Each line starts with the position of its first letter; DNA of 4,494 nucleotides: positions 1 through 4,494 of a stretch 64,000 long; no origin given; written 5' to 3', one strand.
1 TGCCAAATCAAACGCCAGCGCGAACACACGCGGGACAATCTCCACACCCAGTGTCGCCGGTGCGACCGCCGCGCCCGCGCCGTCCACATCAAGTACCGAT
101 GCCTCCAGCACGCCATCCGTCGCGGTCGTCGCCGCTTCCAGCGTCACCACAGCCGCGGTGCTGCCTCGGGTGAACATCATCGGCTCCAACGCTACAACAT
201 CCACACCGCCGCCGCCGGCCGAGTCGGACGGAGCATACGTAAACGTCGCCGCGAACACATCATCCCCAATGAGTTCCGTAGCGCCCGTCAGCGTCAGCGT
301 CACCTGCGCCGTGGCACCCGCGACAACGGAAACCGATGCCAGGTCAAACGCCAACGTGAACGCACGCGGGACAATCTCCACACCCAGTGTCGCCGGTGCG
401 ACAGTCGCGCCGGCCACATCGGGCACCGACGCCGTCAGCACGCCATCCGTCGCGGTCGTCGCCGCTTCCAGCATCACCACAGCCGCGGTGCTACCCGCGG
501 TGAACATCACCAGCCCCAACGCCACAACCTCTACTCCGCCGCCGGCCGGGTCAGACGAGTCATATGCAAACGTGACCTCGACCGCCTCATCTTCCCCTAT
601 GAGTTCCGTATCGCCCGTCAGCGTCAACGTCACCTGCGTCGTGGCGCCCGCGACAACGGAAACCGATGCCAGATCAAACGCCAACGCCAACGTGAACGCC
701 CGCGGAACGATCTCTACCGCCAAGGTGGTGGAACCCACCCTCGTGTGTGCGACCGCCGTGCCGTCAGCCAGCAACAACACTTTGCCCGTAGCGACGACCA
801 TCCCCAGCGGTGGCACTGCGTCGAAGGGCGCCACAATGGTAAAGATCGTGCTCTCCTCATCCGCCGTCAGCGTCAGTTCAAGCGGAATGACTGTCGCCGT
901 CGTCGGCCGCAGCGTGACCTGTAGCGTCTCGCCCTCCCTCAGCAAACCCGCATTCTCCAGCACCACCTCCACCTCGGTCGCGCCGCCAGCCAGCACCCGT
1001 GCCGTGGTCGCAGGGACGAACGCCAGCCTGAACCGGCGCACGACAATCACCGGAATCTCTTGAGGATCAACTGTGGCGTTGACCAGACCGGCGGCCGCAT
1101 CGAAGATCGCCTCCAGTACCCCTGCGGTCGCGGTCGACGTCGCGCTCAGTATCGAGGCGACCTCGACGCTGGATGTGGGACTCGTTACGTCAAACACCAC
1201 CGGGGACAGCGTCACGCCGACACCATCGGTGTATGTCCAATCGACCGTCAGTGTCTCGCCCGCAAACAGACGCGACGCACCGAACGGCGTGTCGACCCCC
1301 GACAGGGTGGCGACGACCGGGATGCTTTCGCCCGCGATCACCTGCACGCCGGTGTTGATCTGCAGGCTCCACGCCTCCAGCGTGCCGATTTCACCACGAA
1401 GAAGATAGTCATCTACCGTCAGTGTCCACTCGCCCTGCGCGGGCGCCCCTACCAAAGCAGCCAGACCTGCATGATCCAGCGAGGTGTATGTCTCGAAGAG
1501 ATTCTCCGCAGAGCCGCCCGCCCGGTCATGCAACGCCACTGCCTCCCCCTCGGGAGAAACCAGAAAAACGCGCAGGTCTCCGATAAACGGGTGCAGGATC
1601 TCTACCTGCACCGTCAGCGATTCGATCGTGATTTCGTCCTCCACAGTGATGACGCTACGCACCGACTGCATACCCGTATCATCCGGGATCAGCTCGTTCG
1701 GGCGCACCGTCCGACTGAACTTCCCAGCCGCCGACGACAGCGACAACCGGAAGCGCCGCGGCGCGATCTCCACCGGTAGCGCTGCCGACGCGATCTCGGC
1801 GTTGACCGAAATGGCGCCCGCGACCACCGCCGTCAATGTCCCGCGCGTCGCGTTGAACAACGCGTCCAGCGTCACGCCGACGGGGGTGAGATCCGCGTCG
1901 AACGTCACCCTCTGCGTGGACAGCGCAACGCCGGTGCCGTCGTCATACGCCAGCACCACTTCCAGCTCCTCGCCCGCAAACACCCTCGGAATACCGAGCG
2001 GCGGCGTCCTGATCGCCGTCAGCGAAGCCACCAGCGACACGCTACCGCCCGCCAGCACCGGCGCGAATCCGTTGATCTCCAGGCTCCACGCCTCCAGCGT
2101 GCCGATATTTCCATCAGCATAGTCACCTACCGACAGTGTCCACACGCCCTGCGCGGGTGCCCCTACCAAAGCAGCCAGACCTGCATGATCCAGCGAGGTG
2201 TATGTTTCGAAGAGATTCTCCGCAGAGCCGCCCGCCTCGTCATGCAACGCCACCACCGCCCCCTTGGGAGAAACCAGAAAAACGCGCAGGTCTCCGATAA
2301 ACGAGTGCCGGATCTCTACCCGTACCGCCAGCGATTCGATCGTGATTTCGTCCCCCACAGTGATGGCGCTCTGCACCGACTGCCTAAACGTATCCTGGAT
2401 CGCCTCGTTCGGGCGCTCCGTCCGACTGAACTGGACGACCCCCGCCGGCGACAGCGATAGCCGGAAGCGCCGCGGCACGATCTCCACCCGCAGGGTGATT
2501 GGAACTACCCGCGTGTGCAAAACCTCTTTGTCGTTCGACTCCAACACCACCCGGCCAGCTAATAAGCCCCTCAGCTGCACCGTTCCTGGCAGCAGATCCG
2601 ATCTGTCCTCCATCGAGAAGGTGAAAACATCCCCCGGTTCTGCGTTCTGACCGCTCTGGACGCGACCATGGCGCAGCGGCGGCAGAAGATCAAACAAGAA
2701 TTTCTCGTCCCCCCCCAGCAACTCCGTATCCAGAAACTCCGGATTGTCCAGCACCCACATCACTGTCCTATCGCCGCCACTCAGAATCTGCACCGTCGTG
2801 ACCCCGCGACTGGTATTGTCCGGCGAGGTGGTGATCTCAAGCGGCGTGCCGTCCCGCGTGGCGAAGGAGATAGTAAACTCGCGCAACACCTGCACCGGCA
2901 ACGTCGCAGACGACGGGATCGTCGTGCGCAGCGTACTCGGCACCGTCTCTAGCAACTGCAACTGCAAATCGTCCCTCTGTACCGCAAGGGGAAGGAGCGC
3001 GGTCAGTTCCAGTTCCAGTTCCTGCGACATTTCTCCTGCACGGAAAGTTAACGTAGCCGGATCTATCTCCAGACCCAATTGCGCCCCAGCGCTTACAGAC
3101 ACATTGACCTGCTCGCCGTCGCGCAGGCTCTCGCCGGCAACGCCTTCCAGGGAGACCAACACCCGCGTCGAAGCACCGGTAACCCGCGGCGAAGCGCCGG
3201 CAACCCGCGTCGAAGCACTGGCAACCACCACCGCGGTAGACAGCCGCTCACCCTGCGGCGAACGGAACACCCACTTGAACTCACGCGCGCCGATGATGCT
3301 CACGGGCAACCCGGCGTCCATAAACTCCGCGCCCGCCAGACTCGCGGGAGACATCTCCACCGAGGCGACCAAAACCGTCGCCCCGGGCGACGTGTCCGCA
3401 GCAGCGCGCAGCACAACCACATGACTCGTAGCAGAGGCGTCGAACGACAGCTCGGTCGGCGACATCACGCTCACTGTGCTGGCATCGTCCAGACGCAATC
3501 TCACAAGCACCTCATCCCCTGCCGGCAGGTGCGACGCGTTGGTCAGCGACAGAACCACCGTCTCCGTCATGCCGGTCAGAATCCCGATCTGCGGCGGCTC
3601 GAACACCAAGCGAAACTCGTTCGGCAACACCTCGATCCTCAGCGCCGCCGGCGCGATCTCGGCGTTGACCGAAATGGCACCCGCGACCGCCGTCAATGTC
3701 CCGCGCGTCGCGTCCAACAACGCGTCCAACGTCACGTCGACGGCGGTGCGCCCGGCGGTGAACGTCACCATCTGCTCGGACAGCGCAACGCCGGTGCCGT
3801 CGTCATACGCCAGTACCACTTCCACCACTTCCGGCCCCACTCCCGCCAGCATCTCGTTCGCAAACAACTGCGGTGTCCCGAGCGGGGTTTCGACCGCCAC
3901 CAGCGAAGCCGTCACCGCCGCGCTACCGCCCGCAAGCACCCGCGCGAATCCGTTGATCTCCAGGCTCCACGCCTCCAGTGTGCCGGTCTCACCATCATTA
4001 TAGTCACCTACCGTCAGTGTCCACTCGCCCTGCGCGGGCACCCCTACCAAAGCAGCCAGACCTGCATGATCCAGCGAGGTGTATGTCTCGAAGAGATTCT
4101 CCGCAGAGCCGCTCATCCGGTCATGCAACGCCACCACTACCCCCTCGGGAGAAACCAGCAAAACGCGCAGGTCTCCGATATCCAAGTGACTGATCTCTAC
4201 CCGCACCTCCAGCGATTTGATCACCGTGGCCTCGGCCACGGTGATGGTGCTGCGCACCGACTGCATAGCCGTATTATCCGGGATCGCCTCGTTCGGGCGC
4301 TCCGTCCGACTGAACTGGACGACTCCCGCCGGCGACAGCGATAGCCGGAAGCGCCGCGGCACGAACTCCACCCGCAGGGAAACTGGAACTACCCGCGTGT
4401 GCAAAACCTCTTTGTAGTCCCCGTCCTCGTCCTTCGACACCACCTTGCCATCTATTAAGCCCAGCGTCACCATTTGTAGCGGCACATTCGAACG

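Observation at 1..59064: A colinear giant-adhesin coding tract of at least 59 kb (about 19,700 codons in-window, still open at the left edge)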

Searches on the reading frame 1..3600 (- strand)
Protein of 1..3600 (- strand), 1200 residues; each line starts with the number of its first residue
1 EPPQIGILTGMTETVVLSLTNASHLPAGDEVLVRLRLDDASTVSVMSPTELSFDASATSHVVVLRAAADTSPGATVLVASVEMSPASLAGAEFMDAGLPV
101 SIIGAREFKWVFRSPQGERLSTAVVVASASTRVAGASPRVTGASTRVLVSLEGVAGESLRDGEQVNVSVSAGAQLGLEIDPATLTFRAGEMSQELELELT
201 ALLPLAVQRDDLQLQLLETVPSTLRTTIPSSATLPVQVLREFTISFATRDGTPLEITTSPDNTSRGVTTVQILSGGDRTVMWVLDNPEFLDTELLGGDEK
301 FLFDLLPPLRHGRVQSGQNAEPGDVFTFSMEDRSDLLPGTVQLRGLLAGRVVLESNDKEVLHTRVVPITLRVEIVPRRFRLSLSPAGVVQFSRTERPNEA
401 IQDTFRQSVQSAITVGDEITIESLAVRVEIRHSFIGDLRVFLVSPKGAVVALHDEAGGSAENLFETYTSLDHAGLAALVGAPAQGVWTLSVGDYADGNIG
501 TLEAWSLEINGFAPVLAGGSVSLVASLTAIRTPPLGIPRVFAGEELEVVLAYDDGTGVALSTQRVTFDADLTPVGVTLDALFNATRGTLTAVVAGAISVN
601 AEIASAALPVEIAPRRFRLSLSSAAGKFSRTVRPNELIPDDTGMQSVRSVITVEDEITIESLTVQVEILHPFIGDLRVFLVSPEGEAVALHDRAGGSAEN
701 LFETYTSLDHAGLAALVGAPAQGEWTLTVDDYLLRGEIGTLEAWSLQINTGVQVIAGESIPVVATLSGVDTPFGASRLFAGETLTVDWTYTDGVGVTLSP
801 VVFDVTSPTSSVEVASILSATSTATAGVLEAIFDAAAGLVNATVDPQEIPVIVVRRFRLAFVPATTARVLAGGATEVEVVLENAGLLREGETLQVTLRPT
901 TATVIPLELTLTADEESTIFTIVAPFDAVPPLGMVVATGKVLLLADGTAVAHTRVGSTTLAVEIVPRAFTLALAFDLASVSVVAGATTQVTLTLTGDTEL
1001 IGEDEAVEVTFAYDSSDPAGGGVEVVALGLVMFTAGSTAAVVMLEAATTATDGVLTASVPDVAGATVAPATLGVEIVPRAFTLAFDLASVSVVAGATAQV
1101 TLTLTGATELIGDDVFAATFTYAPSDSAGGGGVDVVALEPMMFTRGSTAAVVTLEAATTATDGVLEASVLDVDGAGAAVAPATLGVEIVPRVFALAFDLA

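Call 30: find_homologous_proteins(query=window:1-3600:-, max_evalue=1e-10)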
Query window:1-3600:- (1200 aa): 15 proteins with E <= 1e-10 among 8000 candidates.
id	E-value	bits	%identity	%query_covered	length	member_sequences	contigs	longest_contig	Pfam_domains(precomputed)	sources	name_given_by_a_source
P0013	0.0e+0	3343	98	100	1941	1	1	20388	PF16912.12,PF01483.28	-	-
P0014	0.0e+0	1945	67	85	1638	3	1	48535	PF01483.28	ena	-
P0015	0.0e+0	1682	72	52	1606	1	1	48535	PF01483.28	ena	-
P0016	0.0e+0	1133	68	51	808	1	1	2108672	PF01483.28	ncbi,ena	-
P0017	1.1e-269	916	71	49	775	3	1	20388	PF01483.28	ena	-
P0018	5.4e-244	831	54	69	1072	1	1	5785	PF01483.28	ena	-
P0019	4.0e-234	798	40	69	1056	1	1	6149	PF01483.28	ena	-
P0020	5.9e-58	215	32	30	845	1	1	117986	PF05547.18,PF01483.28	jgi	jgi:immune inhibitor A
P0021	8.7e-43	165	34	30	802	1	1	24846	PF16683.12,PF01483.28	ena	-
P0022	2.1e-39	153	42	13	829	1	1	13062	PF01483.28,PF00082.28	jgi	-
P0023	7.3e-33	132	39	11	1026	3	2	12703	PF23560.2,PF01483.28,PF00082.28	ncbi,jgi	ncbi:MAG: S8 family serine peptidase [Desulfobacterales bacterium]|jgi:serine protease AprX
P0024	1.2e-31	128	45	11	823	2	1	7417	PF01483.28,PF00082.28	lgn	-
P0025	1.6e-30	124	39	10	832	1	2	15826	PF01483.28,PF00082.28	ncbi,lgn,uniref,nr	ncbi:proprotein convertase P-domain-containing protein [Aquabacterium sp.]|uniref:proprotein convert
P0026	9.2e-30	121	35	11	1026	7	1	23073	PF01483.28,PF00082.28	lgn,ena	-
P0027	3.7e-22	96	38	9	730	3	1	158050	PF16683.12,PF01483.28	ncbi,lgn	-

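Call 31: find_encoding_contigs(protein=P0016, flank=10000, max_places=3)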
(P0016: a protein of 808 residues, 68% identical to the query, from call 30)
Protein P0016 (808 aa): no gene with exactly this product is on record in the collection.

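Call 32: find_encoding_contigs(protein=P0013, flank=10000, max_places=3)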
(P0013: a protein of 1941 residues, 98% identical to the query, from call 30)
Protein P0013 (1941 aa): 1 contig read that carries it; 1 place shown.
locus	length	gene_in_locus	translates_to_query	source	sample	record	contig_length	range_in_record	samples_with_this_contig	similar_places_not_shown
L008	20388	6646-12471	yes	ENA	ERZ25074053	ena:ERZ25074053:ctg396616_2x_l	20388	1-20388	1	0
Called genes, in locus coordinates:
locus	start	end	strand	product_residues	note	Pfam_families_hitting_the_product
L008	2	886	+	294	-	?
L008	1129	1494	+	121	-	-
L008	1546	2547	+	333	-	PF01483:P_proprotein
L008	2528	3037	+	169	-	PF01483:P_proprotein (faint)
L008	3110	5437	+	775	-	PF01483:P_proprotein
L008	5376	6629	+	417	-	-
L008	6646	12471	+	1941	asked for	PF01483:P_proprotein, PF16912:Glu_dehyd_C (faint), PF01483:P_proprotein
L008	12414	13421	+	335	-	PF06280:fn3_5 (faint)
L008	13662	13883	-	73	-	PF01609:DDE_Tnp_1 (weak), PF13751:DDE_Tnp_1_6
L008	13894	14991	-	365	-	PF05598:DUF772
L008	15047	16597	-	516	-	PF01435:Peptidase_M48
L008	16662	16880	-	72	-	PF01197:Ribosomal_L31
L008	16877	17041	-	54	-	-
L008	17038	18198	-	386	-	PF04055:Radical_SAM, PF06969:HemN_C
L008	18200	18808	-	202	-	PF01725:Ham1p_like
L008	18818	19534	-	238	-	PF01138:RNase_PH, PF03725:RNase_PH_C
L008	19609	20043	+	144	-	PF03755:YicC-like_N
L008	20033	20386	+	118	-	?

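Call 44: search_protein_families(library=pfam, proteins=[L008:12414-13421:+], max_evalue=1)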
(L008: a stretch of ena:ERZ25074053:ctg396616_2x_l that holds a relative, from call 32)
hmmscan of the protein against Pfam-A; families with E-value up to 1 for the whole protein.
L008:12414-13421:+ (335 aa): 2 families
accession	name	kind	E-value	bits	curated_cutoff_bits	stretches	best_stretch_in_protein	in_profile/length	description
PF06280.18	fn3_5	-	0.00055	21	27.6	1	76-131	31-80/112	Fn3-like domain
PF14310.12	Fn3-like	-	0.081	13.5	25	0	9-29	27-46/71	Fibronectin type III-like domain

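Call 63: find_encoding_contigs(protein=P0014, flank=10000, max_places=3)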
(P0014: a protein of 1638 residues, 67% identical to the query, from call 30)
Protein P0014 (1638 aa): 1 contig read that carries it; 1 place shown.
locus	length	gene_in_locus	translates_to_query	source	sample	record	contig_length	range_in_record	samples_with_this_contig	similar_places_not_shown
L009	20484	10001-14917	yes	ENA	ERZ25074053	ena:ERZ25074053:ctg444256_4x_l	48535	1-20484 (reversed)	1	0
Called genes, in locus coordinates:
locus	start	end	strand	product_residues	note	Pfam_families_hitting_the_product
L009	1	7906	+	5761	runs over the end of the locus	PF01483:P_proprotein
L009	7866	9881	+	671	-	-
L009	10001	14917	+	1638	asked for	PF01483:P_proprotein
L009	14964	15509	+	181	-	-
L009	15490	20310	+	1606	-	PF01483:P_proprotein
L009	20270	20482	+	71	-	?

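Call 66: list_cluster_members(proteins=[P0016, P0002])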
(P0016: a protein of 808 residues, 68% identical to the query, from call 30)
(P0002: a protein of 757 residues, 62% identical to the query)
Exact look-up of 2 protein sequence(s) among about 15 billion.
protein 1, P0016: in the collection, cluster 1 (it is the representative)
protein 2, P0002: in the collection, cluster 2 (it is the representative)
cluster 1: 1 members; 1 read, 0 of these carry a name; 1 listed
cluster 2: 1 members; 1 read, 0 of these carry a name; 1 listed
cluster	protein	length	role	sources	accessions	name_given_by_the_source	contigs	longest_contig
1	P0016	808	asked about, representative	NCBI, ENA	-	-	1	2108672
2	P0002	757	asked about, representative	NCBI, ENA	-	-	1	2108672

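Call 68: search_protein_families(library=ncbifam, proteins=[L008:12414-13421:+, L008:11401-12471:+, window:1-3600:-], max_evalue=0.1)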
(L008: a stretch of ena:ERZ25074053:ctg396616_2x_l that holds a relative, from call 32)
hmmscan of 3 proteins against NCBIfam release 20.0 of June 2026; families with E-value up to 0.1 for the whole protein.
L008:12414-13421:+ (335 aa): 1 family
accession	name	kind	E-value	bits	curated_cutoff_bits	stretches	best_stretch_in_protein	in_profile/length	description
NF008419.0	PRK11246.1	equivalog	0.068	12.6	279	0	291-322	84-115/219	YtjB family periplasmic protein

L008:11401-12471:+ (356 aa): 0 families

window:1-3600:- (1200 aa): 0 families

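Call 102: find_related_loci(query=A4, collection=metagenome_contigs, flank=10000)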
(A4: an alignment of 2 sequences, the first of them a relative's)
Query A4 (115 aa) in metagenome_contigs; peptide patterns used: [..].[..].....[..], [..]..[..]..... (x = any residue, [..] = any of these).
455 stretches matched a pattern, but none encodes a relative of the query by tblastn (E <= 1e-3).

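Call 103: find_related_loci(query=A4, collection=genome_contigs, flank=10000)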
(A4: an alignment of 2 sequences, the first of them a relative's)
Query A4 (115 aa) in genome_contigs; peptide patterns used: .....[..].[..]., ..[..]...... (x = any residue, [..] = any of these).
82 stretches matched a pattern; 2 encode a relative of the query (tblastn E <= 1e-3); 2 distinct loci.
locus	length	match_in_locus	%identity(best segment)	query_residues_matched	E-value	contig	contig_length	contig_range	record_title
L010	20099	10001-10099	48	83-115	5e-6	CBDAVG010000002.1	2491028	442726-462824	MAG: uncultured candidatus Porisulfidus sp. isolate b077468b-a020-405f-b790-8ad8e597f481 genome assembly, contig: contig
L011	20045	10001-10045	93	101-115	1e-5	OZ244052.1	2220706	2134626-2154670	MAG: uncultured candidatus Porisulfidus sp. isolate d44410dd-c181-48df-95fb-d4a73cfd76fe genome assembly, chromosome: 1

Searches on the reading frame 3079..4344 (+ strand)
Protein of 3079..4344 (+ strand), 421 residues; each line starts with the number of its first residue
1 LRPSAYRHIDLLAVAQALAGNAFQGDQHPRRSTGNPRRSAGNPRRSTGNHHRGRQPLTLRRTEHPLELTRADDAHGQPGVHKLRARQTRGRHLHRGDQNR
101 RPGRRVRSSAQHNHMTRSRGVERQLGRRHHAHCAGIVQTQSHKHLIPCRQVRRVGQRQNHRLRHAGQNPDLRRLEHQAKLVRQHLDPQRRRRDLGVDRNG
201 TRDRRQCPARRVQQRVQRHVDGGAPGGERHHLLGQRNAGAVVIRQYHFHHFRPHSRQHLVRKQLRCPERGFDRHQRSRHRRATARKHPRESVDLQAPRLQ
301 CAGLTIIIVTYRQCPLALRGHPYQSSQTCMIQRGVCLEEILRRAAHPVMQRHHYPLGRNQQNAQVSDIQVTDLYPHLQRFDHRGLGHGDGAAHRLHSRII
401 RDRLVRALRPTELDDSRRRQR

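Call 114: search_protein_families(library=pfam, proteins=[window:3079-4344:+], max_evalue=0.001)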
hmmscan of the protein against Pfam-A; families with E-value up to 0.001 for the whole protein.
window:3079-4344:+ (421 aa): 0 families
